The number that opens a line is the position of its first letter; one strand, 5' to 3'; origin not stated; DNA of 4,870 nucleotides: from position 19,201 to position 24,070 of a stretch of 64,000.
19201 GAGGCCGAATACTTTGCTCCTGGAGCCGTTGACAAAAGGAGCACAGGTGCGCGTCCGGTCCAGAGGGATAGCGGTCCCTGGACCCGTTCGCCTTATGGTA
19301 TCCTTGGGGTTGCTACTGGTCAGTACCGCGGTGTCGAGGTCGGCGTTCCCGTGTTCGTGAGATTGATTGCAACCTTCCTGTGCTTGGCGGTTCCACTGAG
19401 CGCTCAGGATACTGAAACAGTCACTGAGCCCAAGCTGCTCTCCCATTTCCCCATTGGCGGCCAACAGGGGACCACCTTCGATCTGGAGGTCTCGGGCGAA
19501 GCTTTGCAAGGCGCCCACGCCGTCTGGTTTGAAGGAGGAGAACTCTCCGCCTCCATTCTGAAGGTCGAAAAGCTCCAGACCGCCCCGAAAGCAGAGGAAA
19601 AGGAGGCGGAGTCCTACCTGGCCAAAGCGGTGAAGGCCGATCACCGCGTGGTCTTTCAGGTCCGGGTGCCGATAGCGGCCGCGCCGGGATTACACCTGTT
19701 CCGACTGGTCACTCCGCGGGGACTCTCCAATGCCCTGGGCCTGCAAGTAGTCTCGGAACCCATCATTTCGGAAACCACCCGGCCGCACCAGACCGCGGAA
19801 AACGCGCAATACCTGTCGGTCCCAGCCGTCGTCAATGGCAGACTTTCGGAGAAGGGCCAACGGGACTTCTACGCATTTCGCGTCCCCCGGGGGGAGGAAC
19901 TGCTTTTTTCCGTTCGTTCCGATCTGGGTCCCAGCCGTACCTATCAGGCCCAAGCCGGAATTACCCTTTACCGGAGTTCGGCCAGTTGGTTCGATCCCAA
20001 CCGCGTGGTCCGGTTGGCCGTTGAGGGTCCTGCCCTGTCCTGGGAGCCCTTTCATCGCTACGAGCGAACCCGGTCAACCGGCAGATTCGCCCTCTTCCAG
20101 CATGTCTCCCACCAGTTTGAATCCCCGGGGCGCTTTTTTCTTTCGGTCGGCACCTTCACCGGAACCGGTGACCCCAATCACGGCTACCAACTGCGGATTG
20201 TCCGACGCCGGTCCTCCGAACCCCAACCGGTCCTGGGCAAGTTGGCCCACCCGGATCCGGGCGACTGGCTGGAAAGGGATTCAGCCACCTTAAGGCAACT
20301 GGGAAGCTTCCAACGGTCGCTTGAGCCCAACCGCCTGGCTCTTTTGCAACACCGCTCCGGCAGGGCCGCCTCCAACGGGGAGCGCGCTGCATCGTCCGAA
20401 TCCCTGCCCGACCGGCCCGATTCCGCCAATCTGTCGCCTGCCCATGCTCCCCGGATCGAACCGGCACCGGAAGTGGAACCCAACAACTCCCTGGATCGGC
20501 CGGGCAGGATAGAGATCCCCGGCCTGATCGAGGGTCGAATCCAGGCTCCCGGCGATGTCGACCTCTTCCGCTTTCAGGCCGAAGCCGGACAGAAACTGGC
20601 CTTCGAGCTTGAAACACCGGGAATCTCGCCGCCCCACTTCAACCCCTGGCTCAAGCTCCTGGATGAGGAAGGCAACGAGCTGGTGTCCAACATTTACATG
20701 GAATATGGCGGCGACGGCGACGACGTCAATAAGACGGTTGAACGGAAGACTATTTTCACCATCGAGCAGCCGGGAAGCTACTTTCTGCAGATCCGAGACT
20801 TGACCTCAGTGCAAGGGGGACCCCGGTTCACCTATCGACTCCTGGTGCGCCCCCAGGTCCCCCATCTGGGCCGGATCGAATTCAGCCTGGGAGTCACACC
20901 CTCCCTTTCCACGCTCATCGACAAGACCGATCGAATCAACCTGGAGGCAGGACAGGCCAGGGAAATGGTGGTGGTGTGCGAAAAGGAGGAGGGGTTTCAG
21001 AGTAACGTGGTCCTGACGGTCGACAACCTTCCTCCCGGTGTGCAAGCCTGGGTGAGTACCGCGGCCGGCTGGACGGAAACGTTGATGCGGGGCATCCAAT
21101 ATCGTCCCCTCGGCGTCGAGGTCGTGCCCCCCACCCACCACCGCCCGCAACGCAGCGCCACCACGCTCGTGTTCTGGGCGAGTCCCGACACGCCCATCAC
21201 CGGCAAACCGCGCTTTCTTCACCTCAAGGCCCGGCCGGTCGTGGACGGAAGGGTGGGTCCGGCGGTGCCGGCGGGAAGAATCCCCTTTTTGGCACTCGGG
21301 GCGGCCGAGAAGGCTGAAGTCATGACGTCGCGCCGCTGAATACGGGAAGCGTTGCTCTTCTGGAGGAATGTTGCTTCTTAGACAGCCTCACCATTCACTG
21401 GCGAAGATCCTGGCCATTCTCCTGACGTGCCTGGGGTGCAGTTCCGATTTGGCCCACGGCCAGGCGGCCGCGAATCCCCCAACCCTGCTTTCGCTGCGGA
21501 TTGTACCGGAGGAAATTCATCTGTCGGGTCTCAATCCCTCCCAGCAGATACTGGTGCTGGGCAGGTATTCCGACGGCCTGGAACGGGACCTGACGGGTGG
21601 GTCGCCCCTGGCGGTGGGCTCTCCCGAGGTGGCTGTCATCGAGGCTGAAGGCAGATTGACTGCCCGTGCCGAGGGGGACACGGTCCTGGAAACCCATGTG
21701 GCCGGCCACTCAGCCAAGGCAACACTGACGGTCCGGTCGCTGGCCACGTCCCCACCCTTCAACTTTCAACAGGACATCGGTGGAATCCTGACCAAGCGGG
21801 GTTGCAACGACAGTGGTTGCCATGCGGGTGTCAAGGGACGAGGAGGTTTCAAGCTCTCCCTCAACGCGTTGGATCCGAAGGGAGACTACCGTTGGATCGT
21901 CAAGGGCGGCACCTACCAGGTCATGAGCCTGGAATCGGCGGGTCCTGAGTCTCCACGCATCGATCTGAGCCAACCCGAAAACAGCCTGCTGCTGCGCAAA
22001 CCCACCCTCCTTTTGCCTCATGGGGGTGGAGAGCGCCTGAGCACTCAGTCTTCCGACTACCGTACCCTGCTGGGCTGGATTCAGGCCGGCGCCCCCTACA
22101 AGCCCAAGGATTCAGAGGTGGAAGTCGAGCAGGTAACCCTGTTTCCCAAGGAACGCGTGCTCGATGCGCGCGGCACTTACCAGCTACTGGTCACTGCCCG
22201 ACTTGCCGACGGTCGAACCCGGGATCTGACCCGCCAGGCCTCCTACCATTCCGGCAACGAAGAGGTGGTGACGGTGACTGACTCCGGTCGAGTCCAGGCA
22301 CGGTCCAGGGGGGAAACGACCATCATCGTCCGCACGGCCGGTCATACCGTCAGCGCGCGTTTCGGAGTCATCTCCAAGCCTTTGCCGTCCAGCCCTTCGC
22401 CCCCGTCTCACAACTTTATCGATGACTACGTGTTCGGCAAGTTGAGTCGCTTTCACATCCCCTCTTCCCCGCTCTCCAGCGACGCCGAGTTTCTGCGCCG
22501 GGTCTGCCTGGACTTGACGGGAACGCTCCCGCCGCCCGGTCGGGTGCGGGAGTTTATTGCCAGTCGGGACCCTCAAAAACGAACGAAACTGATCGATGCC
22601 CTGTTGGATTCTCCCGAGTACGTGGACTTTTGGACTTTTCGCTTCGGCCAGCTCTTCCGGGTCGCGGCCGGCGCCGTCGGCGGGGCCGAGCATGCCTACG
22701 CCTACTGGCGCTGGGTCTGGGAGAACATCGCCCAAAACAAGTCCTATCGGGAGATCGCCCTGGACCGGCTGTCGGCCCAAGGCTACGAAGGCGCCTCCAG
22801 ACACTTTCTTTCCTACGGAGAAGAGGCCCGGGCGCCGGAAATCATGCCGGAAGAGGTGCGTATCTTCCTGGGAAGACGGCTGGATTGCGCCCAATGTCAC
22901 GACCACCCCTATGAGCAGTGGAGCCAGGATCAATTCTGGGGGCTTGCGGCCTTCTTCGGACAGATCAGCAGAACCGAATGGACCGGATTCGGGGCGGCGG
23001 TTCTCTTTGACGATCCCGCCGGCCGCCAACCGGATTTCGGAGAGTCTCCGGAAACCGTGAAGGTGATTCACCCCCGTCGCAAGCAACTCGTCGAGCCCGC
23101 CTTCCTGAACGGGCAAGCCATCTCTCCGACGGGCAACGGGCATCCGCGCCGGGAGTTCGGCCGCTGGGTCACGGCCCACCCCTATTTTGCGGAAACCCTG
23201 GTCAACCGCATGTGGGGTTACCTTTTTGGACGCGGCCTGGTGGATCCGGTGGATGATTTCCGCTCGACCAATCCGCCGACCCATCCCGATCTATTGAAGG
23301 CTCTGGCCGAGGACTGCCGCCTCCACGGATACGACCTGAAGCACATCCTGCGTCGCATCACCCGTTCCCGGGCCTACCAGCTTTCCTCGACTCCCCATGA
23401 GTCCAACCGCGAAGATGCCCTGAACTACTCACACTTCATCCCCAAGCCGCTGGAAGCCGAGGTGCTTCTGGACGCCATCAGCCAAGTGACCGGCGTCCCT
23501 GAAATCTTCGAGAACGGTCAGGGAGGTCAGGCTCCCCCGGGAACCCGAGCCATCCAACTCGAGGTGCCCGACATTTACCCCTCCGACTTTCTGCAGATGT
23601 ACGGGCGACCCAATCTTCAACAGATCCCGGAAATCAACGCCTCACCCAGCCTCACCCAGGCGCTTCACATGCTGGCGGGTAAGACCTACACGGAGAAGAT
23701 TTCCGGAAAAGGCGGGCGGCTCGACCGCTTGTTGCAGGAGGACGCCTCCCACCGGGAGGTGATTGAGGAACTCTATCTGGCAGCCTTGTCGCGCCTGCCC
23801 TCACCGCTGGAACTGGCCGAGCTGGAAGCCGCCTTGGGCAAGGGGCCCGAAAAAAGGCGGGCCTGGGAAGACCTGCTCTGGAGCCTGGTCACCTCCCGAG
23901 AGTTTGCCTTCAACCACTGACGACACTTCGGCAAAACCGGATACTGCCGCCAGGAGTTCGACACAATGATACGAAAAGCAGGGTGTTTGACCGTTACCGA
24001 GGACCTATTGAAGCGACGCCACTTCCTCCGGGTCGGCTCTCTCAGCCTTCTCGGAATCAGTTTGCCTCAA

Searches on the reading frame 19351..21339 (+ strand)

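Call 9: search_protein_families(library=pfam, proteins=[window:19351-21339:+], max_evalue=0.001)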
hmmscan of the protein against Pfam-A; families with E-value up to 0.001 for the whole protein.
window:19351-21339:+ (662 aa): 1 family
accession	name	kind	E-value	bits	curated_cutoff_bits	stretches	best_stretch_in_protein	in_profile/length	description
PF04151.21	PPC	-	3.7e-06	28.2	25.9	1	402-482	1-69/70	Bacterial pre-peptidase C-terminal domain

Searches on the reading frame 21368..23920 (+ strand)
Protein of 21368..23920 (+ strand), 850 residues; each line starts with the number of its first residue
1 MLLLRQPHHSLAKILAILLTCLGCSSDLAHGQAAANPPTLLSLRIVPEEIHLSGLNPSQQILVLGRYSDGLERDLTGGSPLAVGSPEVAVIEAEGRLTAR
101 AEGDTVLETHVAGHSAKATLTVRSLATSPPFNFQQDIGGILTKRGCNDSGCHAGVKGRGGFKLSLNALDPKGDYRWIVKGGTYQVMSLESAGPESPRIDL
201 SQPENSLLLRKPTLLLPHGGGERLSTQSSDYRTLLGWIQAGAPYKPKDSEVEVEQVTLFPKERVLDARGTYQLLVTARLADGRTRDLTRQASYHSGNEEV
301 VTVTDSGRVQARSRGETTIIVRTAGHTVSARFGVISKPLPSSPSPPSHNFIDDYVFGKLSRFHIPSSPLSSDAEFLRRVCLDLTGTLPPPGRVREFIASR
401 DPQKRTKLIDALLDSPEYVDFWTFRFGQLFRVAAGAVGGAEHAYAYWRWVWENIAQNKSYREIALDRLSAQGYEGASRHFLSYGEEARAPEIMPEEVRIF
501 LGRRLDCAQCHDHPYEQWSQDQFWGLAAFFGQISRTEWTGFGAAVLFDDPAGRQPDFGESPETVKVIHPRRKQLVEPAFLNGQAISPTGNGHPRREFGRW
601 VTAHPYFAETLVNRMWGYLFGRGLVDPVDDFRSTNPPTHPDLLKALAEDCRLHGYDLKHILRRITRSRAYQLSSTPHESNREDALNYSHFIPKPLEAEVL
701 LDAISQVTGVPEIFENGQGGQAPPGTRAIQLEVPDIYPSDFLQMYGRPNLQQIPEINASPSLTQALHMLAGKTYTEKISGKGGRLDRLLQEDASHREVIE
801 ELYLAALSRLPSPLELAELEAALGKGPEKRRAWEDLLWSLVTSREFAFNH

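Call 9: search_protein_families(library=pfam, proteins=[window:21368-23920:+], max_evalue=0.001)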
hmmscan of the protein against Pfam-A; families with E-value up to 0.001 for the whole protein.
window:21368-23920:+ (850 aa): 3 families
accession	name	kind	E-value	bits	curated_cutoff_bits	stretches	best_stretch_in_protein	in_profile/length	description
PF07583.16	PSCyt2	-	7.7e-37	127.7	29.8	1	351-533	2-207/209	Protein of unknown function (DUF1549)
PF07587.16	PSD1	-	7.8e-37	127.4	28.5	1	594-821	2-242/244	Protein of unknown function (DUF1553)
PF02368.24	Big_2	-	3.5e-07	30.5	22.8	1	253-321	2-66/79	Bacterial Ig-like domain (group 2)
